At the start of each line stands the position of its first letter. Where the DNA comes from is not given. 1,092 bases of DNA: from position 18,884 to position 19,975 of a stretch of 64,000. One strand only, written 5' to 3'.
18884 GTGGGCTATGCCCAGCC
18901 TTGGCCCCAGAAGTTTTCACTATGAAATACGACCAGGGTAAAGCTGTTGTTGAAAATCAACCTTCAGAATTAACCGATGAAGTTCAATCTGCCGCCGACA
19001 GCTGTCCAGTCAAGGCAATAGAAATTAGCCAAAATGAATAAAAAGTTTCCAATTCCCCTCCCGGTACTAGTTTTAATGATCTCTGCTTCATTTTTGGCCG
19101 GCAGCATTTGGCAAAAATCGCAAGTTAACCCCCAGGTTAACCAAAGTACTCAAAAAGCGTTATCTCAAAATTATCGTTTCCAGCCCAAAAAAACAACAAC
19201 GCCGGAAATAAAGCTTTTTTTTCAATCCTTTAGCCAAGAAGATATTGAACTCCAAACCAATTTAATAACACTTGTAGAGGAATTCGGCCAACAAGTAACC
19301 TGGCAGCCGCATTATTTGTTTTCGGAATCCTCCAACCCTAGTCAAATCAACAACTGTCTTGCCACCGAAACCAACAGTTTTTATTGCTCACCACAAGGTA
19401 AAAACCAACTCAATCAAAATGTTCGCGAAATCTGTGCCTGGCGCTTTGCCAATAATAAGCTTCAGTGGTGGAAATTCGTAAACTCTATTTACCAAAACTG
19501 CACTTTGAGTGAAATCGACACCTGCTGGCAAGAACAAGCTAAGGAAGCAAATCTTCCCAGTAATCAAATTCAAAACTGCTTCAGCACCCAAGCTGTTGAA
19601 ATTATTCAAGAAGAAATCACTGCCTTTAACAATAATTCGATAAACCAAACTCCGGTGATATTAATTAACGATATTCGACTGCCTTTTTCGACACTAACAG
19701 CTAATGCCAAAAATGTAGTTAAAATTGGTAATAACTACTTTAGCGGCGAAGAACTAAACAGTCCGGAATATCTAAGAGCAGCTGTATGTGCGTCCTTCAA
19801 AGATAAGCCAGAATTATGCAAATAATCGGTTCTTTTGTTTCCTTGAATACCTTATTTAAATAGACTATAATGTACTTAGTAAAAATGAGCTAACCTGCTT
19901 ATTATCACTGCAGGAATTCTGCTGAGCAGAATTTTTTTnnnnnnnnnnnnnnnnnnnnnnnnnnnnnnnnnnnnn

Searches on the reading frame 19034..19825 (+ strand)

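Call 71: search_protein_families(library=pfam, proteins=[window:19034-19825:+], max_evalue=0.0001)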
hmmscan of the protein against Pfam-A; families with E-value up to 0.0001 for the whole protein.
window:19034-19825:+ (263 aa): 1 family
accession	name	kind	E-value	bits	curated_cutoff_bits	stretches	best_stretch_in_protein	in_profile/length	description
PF25011.1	VSR_TRX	-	3.7e-07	30.5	27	1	89-196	41-170/208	Vacuolar sorting receptor thioredoxin-like domain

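Call 87: search_protein_families(library=pfam, proteins=[window:19034-19825:+], max_evalue=0.01)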
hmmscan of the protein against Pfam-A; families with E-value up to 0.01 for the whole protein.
window:19034-19825:+ (263 aa): 2 families
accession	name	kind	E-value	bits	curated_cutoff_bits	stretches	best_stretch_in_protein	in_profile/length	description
PF25011.1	VSR_TRX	-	3.7e-07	30.5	27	1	89-196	41-170/208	Vacuolar sorting receptor thioredoxin-like domain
PF13462.12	Thioredoxin_4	-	0.0029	18.2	23.2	1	144-214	78-148/165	Thioredoxin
